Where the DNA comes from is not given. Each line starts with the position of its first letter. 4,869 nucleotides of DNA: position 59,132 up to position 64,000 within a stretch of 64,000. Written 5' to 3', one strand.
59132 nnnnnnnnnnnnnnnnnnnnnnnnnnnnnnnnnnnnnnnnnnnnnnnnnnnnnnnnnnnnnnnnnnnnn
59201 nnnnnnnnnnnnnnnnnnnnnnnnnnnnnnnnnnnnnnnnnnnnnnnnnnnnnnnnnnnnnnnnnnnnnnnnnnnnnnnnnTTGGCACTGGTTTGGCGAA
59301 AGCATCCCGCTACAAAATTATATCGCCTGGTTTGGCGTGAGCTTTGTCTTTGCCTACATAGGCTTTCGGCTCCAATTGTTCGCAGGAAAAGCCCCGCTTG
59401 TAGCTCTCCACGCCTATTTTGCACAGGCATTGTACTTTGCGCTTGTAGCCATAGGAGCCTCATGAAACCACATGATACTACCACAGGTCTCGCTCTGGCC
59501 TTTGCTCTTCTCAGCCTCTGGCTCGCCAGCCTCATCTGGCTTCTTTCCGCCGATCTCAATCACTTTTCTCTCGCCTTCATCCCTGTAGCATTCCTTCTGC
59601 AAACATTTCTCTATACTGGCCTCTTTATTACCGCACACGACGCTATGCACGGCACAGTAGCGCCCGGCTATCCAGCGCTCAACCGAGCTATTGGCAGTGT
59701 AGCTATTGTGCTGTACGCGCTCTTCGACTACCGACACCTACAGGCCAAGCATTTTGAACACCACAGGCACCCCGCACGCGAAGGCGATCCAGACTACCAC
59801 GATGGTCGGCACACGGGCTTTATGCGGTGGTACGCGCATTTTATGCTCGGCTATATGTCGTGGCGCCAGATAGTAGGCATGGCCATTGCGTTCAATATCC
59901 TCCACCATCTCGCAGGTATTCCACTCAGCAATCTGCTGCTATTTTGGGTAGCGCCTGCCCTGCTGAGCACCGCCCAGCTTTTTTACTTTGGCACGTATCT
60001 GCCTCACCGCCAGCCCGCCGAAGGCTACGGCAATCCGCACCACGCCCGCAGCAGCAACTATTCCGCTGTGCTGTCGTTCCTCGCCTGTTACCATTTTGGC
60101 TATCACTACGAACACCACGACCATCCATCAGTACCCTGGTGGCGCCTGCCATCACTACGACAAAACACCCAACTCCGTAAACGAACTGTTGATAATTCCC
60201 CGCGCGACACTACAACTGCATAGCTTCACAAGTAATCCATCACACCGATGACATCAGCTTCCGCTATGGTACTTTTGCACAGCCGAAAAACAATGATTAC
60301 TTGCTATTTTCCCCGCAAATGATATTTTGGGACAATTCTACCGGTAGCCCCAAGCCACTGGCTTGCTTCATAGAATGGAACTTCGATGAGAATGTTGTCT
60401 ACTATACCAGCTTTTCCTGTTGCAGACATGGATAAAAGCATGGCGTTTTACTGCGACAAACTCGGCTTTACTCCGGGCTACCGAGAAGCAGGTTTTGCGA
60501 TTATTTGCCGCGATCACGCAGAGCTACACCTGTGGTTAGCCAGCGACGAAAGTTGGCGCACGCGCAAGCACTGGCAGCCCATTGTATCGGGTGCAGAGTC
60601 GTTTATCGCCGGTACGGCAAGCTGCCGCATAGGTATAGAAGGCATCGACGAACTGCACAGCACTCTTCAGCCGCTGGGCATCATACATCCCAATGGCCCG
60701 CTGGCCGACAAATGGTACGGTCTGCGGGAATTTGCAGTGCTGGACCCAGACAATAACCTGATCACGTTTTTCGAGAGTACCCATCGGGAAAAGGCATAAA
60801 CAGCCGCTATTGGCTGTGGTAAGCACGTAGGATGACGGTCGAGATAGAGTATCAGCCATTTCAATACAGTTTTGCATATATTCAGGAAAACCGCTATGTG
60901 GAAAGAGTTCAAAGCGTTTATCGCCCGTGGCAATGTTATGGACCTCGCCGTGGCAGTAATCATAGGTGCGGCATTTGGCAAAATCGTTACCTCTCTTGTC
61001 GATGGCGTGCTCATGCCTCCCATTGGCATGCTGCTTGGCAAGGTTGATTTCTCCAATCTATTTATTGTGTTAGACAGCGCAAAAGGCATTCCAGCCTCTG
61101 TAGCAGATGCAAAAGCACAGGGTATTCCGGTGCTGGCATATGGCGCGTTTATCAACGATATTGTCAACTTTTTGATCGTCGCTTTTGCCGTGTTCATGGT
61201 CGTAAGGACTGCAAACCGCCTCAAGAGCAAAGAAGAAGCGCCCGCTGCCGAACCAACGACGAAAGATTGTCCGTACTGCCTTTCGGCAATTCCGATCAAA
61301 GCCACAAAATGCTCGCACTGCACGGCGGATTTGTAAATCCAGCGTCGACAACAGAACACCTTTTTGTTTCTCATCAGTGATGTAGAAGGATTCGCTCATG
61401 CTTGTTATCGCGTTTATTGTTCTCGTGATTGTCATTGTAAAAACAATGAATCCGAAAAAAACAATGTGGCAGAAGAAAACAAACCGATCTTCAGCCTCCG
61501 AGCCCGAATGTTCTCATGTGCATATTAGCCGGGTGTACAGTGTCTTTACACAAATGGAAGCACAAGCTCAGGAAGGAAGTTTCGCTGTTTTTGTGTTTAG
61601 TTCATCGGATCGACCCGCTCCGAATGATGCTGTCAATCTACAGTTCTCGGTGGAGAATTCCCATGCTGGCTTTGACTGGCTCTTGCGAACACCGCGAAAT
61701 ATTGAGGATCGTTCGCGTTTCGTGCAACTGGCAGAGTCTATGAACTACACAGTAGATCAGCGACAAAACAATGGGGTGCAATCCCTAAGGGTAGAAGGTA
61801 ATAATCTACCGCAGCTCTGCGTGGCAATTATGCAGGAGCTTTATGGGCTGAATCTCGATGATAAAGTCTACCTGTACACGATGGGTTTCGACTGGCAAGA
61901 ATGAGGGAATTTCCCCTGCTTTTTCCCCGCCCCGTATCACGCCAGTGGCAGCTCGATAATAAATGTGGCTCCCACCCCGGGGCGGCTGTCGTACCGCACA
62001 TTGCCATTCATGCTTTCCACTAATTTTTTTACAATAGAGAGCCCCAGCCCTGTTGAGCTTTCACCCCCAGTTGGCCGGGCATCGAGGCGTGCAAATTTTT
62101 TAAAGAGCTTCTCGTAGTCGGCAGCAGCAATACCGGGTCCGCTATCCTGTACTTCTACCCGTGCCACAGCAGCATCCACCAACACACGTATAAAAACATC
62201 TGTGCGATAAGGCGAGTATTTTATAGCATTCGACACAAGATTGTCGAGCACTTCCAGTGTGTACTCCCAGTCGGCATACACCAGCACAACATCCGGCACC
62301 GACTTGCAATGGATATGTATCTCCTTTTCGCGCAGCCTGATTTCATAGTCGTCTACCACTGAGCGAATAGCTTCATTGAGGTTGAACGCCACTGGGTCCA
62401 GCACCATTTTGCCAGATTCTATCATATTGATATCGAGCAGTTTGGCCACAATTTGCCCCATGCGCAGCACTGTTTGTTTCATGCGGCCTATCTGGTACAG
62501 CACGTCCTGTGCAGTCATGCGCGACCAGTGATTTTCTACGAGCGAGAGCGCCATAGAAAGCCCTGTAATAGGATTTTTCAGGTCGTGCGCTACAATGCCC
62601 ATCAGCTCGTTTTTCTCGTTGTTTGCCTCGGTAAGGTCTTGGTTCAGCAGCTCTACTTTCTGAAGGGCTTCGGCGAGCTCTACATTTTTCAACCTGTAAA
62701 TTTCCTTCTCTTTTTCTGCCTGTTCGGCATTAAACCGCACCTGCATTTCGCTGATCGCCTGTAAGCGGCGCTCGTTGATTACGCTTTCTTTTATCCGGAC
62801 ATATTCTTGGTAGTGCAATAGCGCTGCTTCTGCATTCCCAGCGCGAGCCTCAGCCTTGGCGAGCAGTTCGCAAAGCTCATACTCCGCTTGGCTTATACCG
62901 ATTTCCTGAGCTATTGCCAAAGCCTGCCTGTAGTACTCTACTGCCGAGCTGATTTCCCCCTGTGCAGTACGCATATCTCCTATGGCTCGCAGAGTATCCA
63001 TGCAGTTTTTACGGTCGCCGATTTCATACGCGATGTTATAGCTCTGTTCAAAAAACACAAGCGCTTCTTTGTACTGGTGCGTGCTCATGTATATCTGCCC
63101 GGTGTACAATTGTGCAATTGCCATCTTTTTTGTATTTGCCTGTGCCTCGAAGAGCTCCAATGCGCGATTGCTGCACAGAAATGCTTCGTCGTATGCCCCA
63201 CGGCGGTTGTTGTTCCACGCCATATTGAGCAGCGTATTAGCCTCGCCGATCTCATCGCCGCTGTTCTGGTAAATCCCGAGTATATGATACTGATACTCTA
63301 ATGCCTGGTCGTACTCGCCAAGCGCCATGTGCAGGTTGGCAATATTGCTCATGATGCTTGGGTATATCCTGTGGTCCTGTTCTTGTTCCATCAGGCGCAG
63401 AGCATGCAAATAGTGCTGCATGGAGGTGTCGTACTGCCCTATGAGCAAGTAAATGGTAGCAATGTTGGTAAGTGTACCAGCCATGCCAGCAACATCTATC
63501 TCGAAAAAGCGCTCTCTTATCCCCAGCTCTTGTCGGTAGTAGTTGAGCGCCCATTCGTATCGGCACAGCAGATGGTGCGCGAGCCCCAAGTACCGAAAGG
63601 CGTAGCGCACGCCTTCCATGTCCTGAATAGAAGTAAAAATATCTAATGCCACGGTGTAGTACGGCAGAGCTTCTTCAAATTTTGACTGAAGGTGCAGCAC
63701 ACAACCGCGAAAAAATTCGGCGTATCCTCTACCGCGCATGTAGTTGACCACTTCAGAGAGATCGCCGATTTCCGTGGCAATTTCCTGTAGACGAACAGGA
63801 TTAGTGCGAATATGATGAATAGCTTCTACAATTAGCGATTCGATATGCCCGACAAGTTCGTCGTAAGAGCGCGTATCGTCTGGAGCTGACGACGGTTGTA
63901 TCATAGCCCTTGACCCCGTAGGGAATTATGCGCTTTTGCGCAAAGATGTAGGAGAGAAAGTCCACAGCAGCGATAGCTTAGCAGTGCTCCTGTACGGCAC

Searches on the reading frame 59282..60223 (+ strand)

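Call 73: search_protein_families(library=pfam, proteins=[window:59282-60223:+], max_evalue=0.00001)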
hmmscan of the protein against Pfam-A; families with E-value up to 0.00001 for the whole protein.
window:59282-60223:+ (313 aa): 1 family
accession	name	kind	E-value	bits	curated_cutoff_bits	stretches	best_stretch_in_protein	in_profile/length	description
PF00487.30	FA_desaturase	-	2.5e-24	86.8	29.7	2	195-294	135-236/253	Fatty acid desaturase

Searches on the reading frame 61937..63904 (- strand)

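Call 73: search_protein_families(library=pfam, proteins=[window:61937-63904:-], max_evalue=0.00001)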
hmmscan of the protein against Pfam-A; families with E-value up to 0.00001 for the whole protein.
window:61937-63904:- (655 aa): 9 families
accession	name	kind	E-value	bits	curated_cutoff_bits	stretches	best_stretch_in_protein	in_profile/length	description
PF13424.12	TPR_12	-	1.3e-35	121.9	30.1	3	183-254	4-77/77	Tetratricopeptide repeat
PF02518.31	HATPase_c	-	2.2e-26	92.9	26.4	1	551-654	8-109/111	Histidine kinase-, DNA gyrase B-, and HSP90-like ATPase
PF00515.34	TPR_1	-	1.4e-18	66.2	27.8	0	186-204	5-23/34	Tetratricopeptide repeat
PF07719.23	TPR_2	-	1.5e-17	62.6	27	0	264-291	3-30/34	Tetratricopeptide repeat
PF13176.12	TPR_7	-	1.4e-12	47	27.9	0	144-177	1-34/36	Tetratricopeptide repeat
PF13374.12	TPR_10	-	2.4e-11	43.7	27.5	0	183-213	3-33/42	Tetratricopeptide repeat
PF00512.31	HisKA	-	1.5e-09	38.2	26.9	1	431-498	2-66/66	His Kinase A (phospho-acceptor) domain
PF13181.12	TPR_8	-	3.2e-09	36.7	25.7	0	185-213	4-32/34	Tetratricopeptide repeat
PF17874.7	TPR_MalT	-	3.4e-07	30.3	45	0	239-385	18-164/336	MalT-like TPR region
